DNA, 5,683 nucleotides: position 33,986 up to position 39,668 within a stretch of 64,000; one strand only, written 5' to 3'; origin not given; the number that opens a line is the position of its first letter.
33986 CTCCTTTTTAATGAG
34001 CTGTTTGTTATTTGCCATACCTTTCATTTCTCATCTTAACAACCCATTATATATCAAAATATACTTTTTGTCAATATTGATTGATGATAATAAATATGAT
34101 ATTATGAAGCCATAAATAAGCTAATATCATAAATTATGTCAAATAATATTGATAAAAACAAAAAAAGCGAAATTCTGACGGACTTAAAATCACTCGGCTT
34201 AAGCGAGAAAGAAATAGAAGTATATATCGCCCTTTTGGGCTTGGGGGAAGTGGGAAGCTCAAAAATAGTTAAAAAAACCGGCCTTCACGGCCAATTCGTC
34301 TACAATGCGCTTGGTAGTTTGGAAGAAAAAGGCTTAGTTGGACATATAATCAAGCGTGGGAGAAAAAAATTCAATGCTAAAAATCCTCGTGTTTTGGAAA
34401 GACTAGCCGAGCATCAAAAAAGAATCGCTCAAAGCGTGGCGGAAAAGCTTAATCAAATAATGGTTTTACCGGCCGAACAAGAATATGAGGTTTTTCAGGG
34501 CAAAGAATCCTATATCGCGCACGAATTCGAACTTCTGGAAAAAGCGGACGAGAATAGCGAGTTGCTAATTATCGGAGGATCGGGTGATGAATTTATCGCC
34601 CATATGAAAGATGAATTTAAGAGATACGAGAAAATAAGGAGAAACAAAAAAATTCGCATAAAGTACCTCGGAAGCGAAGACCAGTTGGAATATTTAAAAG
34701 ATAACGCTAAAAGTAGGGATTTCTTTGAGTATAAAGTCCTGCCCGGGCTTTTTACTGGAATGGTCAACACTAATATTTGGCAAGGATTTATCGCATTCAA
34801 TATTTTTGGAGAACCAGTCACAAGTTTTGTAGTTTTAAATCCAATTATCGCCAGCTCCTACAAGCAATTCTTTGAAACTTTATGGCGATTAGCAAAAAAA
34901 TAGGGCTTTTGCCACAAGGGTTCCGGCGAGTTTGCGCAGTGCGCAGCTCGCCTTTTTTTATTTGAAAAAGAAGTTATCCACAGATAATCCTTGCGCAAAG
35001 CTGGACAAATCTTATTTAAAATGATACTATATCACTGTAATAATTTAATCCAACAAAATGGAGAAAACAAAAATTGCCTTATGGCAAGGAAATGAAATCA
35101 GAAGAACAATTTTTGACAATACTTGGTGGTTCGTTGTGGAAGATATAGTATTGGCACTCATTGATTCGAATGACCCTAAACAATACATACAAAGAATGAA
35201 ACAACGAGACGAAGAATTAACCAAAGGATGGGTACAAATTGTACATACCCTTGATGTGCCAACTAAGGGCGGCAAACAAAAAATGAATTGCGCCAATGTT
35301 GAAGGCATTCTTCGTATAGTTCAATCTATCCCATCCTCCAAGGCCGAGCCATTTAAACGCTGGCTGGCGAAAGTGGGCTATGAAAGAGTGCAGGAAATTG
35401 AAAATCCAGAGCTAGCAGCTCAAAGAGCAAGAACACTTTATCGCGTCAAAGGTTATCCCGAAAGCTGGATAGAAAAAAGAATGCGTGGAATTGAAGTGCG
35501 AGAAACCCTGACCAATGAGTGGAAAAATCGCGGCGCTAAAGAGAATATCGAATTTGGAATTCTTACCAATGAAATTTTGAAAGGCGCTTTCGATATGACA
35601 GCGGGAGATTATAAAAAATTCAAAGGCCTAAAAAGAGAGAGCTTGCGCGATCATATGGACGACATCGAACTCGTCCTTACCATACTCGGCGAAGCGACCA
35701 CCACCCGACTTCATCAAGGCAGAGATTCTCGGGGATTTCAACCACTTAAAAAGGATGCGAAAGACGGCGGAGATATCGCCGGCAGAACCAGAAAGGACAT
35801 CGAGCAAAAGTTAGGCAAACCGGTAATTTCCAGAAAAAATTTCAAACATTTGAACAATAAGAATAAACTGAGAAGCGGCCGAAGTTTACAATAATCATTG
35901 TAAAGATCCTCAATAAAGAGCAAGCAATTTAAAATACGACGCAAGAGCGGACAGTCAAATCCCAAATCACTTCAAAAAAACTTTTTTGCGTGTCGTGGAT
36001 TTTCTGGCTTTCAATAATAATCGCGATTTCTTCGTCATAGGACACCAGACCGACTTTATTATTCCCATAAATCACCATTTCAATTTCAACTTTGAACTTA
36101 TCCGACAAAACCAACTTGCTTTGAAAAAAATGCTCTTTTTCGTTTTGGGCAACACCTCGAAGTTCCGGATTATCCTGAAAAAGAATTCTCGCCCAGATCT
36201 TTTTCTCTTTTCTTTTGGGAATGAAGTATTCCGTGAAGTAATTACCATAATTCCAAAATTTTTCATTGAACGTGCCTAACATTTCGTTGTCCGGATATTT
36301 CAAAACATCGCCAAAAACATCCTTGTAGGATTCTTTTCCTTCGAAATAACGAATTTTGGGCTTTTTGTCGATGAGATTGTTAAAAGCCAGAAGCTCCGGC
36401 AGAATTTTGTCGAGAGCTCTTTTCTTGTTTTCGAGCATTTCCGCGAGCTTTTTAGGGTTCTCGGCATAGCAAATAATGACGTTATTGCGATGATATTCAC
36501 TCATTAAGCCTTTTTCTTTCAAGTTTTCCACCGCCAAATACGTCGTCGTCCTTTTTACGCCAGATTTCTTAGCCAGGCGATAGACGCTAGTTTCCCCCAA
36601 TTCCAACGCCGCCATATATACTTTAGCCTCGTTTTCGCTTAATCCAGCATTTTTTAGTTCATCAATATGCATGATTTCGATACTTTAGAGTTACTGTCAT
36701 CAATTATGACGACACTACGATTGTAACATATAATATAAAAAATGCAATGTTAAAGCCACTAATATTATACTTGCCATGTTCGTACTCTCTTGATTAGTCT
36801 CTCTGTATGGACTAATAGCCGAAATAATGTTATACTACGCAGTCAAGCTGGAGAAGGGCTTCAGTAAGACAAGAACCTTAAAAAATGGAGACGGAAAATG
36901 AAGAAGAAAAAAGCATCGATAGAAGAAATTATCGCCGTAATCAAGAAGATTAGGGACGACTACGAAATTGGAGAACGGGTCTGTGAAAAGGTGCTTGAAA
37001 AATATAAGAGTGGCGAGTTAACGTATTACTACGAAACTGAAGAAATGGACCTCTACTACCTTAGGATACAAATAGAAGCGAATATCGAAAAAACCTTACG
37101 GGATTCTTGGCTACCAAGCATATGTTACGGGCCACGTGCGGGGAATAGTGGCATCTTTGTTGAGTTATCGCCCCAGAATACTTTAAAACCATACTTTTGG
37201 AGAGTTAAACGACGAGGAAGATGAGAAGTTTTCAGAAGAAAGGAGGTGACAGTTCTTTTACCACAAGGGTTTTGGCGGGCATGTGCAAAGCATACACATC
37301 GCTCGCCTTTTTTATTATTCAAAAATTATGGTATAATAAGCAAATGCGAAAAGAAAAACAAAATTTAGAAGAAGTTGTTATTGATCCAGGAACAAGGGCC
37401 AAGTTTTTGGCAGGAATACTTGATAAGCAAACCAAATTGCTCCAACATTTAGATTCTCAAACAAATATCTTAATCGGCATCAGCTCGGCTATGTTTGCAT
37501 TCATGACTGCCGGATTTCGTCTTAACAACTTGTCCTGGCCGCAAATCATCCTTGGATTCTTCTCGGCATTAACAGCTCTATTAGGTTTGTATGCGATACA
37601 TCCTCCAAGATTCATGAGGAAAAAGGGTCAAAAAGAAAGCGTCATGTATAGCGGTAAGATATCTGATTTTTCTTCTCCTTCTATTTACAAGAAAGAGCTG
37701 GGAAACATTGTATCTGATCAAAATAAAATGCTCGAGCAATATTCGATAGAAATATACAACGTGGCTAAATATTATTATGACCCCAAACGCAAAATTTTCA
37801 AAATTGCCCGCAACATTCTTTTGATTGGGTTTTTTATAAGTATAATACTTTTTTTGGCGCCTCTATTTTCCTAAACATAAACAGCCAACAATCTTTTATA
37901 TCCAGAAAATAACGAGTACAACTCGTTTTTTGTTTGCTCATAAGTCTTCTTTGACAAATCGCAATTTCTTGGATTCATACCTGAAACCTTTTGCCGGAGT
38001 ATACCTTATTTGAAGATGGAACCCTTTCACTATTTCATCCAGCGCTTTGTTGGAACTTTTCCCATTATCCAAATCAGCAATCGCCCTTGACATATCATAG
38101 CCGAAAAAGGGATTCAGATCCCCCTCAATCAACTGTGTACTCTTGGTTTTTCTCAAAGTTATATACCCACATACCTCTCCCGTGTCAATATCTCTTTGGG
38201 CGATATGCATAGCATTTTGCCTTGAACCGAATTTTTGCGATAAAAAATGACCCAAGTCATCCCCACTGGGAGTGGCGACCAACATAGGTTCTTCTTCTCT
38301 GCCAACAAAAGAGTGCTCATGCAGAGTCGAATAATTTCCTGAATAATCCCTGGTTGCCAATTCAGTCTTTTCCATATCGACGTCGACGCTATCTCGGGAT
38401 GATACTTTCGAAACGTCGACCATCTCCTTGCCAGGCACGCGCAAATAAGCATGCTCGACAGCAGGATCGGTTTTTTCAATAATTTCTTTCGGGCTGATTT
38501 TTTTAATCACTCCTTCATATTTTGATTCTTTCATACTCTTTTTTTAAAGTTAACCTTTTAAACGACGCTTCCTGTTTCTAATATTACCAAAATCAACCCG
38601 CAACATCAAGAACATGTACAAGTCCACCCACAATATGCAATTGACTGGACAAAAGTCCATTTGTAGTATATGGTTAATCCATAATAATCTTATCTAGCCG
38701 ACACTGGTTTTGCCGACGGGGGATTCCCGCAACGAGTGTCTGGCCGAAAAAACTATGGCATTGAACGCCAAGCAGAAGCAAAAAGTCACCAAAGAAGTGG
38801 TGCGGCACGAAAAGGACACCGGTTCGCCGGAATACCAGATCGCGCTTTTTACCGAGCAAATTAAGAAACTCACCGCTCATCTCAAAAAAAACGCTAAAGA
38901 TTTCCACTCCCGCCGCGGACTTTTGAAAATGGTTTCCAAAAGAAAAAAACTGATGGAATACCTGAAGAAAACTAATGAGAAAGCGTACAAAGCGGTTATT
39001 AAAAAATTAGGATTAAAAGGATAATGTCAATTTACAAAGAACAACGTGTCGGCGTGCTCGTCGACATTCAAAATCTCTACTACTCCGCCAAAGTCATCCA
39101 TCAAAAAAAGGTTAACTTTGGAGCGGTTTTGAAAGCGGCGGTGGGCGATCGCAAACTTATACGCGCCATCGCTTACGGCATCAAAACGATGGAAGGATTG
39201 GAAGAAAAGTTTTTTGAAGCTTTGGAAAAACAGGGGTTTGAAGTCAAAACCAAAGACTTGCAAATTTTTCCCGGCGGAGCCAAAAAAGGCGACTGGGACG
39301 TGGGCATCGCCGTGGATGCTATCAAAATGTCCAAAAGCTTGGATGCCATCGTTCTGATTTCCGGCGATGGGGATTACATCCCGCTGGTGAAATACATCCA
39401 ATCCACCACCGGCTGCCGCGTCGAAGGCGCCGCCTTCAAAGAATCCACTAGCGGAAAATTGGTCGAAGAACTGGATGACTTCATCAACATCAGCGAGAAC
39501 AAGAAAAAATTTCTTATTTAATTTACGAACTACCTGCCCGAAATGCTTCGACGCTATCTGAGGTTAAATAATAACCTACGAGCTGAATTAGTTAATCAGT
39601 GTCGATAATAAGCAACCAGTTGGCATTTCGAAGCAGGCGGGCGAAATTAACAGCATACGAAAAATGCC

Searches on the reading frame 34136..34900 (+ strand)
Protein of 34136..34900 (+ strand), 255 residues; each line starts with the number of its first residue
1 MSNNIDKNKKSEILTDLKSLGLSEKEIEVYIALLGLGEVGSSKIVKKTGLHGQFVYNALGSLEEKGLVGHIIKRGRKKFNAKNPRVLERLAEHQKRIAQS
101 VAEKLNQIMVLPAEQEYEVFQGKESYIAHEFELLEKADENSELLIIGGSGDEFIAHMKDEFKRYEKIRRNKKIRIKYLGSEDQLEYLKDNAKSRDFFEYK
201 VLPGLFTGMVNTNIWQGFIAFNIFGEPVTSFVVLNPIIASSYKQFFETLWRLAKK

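Call 74: search_protein_families(library=pfam, proteins=[window:34136-34900:+], max_evalue=0.001)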
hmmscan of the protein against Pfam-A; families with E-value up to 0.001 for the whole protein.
window:34136-34900:+ (255 aa): 1 family
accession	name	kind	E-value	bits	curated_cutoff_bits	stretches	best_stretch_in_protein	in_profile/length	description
PF01978.25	TrmB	-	2e-13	50.4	25.6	1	17-84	1-67/68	Sugar-specific transcriptional regulator TrmB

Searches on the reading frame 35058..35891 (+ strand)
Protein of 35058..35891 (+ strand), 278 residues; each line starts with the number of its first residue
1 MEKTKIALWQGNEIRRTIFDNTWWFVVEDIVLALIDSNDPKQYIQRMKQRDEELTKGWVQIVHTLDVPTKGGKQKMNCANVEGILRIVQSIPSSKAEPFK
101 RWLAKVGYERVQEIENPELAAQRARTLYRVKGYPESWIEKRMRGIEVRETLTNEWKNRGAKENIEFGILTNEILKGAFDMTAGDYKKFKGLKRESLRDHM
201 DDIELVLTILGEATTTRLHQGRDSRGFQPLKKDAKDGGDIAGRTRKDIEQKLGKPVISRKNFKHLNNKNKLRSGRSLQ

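Call 74: search_protein_families(library=pfam, proteins=[window:35058-35891:+], max_evalue=0.001)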
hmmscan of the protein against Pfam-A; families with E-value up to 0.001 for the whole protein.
window:35058-35891:+ (278 aa): 1 family
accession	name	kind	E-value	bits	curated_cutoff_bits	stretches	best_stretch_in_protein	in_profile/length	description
PF02498.22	Bro-N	-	3.9e-12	47.1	25.6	1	14-105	2-92/96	BRO family, N-terminal domain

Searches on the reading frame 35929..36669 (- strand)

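Call 75: search_protein_families(library=pfam, proteins=[window:35929-36669:-], max_evalue=0.001)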
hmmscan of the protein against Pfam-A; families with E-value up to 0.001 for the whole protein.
window:35929-36669:- (246 aa): 3 families
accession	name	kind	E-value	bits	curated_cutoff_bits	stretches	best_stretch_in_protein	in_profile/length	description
PF01978.25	TrmB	-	6.5e-13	48.8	25.6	1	5-63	1-59/68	Sugar-specific transcriptional regulator TrmB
PF13730.12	HTH_36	-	0.00012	22.3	25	1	9-55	2-54/55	Helix-turn-helix domain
PF22145.1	GtfA_EBD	-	0.00096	19.5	27.9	0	137-168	47-78/97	GtfA extended beta-sheet domain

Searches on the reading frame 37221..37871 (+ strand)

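Call 75: search_protein_families(library=pfam, proteins=[window:37221-37871:+], max_evalue=0.001)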
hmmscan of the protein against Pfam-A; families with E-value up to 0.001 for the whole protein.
window:37221-37871:+ (217 aa): 1 family
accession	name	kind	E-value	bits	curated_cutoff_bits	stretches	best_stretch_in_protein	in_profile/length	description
PF18967.5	PycTM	-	1.9e-05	25.4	27.2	1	103-203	8-107/107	Pycsar effector protein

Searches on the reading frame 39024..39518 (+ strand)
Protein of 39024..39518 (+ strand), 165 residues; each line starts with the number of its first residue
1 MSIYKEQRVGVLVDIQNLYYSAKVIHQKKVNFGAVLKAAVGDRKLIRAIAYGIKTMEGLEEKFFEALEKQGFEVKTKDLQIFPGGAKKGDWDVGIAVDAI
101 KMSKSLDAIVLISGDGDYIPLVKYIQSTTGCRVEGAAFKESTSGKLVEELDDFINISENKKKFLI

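Call 75: search_protein_families(library=pfam, proteins=[window:39024-39518:+], max_evalue=0.001)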
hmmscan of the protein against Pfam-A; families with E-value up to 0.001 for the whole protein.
window:39024-39518:+ (165 aa): 1 family
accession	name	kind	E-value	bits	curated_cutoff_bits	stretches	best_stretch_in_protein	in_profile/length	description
PF01936.24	NYN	-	9.1e-34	117.5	24.2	1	8-156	1-144/145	NYN domain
